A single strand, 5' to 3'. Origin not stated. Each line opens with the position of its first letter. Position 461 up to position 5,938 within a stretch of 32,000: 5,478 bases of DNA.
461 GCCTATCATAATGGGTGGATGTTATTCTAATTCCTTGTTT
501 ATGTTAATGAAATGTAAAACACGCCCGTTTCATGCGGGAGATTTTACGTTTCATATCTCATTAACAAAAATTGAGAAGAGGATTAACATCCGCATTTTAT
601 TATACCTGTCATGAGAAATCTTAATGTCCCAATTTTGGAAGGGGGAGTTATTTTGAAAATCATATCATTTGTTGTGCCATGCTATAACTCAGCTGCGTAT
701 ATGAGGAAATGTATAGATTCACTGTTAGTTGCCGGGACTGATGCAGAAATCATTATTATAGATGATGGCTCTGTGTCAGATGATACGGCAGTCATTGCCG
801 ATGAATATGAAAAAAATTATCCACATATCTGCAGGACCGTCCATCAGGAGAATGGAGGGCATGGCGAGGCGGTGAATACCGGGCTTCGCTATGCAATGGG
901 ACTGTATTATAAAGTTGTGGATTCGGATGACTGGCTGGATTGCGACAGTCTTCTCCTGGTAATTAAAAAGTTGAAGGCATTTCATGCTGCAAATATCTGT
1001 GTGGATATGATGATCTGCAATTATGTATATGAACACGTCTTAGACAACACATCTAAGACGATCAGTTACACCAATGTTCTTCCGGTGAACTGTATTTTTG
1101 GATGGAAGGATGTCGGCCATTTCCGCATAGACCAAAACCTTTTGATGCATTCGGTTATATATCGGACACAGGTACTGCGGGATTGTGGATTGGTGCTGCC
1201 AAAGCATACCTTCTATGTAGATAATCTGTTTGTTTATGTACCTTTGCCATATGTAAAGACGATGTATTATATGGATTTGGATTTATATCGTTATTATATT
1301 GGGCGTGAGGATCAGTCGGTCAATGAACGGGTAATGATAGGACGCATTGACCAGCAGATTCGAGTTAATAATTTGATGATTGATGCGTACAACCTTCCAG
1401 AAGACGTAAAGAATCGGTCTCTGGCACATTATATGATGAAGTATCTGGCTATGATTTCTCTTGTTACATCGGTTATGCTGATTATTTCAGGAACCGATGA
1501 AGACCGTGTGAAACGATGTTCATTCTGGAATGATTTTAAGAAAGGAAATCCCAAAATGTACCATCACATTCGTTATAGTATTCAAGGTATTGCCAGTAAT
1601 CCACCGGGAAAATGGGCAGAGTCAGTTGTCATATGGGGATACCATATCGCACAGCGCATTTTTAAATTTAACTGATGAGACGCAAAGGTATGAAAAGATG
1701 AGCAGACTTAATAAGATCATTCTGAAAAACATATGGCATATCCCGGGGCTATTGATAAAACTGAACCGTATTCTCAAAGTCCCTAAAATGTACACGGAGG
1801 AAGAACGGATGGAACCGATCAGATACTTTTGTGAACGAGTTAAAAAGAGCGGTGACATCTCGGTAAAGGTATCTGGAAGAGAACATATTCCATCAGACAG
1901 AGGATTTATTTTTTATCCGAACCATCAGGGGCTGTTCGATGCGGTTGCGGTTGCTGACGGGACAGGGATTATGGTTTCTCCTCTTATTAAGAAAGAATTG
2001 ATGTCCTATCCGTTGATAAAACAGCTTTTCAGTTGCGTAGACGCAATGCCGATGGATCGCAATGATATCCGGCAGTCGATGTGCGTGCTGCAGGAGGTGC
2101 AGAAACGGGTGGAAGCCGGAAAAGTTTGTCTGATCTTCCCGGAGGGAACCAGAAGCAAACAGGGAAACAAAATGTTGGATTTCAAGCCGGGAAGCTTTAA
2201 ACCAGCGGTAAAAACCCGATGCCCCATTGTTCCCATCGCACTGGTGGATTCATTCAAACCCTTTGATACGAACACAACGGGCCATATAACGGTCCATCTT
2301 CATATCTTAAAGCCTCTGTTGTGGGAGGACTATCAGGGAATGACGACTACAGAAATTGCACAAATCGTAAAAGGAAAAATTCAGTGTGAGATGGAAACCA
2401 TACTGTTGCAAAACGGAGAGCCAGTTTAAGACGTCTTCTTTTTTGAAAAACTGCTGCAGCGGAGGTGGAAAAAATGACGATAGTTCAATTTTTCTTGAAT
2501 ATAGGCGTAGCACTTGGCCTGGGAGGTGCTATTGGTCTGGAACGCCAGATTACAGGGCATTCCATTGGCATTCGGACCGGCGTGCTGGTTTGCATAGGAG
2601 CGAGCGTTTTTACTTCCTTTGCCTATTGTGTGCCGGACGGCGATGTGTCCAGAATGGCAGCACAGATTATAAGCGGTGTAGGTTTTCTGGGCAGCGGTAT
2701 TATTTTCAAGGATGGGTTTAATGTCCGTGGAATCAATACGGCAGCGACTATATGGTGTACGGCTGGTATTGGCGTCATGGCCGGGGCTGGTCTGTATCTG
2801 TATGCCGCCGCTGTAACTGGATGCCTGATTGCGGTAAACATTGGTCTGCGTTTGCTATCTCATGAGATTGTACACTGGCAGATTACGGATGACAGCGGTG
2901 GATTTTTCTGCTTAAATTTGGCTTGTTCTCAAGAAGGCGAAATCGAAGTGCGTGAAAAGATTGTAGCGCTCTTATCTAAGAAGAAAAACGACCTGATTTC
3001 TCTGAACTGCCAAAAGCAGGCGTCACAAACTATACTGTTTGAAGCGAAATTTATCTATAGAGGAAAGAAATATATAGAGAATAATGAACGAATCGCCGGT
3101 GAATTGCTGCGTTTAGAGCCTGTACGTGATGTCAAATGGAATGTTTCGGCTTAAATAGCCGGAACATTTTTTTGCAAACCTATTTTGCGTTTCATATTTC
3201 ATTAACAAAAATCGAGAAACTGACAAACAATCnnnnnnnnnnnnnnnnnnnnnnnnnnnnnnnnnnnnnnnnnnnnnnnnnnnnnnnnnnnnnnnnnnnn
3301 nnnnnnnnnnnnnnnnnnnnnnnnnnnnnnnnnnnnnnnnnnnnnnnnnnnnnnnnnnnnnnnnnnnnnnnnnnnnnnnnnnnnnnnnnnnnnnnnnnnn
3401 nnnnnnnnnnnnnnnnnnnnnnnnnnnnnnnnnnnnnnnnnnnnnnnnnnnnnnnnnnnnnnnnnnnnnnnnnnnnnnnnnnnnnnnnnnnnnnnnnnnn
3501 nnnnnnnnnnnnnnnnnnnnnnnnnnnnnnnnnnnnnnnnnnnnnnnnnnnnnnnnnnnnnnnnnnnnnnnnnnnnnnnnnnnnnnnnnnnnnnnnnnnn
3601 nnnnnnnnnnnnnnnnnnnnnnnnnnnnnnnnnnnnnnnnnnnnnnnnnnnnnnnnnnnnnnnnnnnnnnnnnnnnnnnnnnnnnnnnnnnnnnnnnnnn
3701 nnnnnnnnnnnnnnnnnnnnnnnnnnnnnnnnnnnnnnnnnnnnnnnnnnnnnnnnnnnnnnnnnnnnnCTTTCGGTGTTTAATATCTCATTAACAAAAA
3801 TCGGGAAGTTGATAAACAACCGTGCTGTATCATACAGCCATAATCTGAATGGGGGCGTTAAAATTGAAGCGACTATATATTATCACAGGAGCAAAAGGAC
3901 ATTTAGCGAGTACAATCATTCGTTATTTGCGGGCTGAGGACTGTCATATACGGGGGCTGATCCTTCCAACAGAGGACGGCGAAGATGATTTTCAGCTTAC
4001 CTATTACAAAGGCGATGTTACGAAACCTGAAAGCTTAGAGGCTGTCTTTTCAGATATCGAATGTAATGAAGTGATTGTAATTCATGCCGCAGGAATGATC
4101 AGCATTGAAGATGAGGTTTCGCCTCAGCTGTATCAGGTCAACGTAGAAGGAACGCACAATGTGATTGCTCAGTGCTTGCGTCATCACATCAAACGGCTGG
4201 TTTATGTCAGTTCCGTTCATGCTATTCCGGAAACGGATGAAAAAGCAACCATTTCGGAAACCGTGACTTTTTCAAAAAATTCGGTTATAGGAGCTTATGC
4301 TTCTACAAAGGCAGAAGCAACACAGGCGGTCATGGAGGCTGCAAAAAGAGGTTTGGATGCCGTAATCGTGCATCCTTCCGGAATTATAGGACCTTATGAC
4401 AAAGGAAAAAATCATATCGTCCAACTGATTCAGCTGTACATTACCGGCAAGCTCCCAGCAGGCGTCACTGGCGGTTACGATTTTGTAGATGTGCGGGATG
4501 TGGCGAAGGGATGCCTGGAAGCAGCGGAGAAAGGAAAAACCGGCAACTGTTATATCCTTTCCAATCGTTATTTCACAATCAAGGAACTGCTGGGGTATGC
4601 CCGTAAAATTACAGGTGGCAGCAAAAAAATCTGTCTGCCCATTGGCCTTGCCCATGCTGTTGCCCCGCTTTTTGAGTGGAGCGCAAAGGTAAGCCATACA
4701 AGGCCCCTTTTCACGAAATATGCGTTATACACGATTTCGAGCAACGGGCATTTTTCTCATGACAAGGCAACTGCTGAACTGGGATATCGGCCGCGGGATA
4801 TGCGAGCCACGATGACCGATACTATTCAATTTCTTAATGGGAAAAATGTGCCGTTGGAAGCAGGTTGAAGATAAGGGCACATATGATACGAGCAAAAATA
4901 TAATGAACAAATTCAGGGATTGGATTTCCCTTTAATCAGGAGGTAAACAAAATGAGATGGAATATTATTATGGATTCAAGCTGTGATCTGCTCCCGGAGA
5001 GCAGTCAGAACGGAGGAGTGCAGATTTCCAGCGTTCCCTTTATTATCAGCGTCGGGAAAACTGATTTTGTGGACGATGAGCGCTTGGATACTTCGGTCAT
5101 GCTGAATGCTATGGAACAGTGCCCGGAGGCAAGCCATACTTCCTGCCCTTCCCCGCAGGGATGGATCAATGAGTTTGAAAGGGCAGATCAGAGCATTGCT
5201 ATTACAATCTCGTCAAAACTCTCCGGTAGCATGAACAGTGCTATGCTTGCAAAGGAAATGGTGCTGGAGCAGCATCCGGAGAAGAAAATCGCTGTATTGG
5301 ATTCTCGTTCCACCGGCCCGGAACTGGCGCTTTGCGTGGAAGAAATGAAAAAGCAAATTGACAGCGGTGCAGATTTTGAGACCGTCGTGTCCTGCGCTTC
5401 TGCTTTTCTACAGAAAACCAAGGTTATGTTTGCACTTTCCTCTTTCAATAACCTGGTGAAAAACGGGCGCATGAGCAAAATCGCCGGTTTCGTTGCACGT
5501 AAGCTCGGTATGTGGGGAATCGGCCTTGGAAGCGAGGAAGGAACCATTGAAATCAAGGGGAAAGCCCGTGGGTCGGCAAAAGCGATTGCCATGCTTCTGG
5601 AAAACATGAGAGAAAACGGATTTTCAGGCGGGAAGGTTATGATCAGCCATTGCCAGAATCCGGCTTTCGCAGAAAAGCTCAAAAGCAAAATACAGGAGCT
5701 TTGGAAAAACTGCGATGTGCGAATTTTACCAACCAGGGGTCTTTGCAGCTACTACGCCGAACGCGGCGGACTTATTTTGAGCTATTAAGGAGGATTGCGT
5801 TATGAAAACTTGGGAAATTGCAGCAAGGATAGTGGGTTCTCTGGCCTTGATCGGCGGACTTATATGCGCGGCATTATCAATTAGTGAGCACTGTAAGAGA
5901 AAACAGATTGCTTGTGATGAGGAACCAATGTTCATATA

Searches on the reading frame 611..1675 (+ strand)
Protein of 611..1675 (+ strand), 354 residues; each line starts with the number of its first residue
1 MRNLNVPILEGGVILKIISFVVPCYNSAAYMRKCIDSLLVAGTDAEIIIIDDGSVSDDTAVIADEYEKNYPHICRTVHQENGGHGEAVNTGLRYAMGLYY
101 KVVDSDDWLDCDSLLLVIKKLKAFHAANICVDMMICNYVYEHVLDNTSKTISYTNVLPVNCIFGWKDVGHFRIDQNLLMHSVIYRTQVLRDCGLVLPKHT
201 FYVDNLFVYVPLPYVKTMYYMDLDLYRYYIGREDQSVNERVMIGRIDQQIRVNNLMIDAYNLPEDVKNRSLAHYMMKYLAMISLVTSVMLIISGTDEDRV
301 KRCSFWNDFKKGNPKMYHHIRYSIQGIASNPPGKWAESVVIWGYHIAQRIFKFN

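Call 5: search_protein_families(library=pfam, proteins=[window:611-1675:+], max_evalue=0.01)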
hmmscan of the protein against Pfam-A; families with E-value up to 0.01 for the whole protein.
window:611-1675:+ (354 aa): 3 families
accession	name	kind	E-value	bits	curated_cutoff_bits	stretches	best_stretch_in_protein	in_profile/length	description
PF00535.33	Glycos_transf_2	-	1.6e-27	96.9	23.3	1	19-140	1-122/168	Glycosyl transferase family 2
PF13641.12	Glyco_tranf_2_3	-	3.9e-07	30.8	27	1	18-112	3-102/230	Glycosyltransferase like family 2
PF10111.15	Glyco_tranf_2_2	-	0.00063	19.7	27.3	1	44-128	29-118/276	Glycosyltransferase like family 2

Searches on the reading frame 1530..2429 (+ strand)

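Call 5: search_protein_families(library=pfam, proteins=[window:1530-2429:+], max_evalue=0.01)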
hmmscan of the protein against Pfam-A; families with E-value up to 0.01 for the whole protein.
window:1530-2429:+ (299 aa): 1 family
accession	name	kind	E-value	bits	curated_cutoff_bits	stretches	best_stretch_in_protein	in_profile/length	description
PF01553.26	Acyltransferase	-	1.9e-24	86.4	23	1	112-238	2-131/132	Acyltransferase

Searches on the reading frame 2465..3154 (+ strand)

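Call 5: search_protein_families(library=pfam, proteins=[window:2465-3154:+], max_evalue=0.01)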
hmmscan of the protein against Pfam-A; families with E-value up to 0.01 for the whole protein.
window:2465-3154:+ (229 aa): 2 families
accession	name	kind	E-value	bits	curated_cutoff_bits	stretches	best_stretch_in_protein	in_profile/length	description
PF02308.21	MgtC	-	8.6e-33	113.7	31.4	1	14-131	2-118/121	MgtC family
PF21770.3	MgtC_SapB_C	-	6.2e-05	23.9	27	1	150-225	3-77/77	MGTC/SAPB C-terminal domain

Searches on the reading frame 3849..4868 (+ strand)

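Call 5: search_protein_families(library=pfam, proteins=[window:3849-4868:+], max_evalue=0.01)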
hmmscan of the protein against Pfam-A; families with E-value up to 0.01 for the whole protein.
window:3849-4868:+ (339 aa): 9 families
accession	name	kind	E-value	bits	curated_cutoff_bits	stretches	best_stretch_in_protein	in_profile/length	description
PF01370.27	Epimerase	-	1.1e-27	97.4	20.9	1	11-233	2-235/240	NAD dependent epimerase/dehydratase family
PF01073.25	3Beta_HSD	-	9.3e-23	81.1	22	1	11-191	1-194/280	3-beta hydroxysteroid dehydrogenase/isomerase family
PF07993.18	NAD_binding_4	-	2.1e-14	53.7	20.1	1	50-192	63-220/258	Male sterility protein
PF13460.12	NAD_binding_10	-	7.8e-14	52.4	27.2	1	14-188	1-154/184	NAD(P)H-binding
PF04321.23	RmlD_sub_bind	-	1.7e-10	40.9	27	1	11-196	4-166/287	RmlD substrate binding domain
PF16363.11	GDP_Man_Dehyd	-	5.1e-10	39.8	27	1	45-252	49-263/332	GDP-mannose 4,6 dehydratase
PF02719.21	Polysacc_synt_2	-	3e-06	27.1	20.2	1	50-126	56-132/293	Polysaccharide biosynthesis protein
PF08659.16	KR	-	8.3e-05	23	22.6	1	10-136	3-150/180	KR domain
PF00106.31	adh_short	-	0.00058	19.8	26.6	1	44-125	45-139/195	short chain dehydrogenase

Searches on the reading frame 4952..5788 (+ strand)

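Call 5: search_protein_families(library=pfam, proteins=[window:4952-5788:+], max_evalue=0.01)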
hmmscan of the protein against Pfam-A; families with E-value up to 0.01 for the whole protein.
window:4952-5788:+ (278 aa): 1 family
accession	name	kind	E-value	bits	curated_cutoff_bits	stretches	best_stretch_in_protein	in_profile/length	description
PF02645.21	DegV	-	2.7e-52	178.3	27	1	3-272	2-271/280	Uncharacterised protein, DegV family COG1307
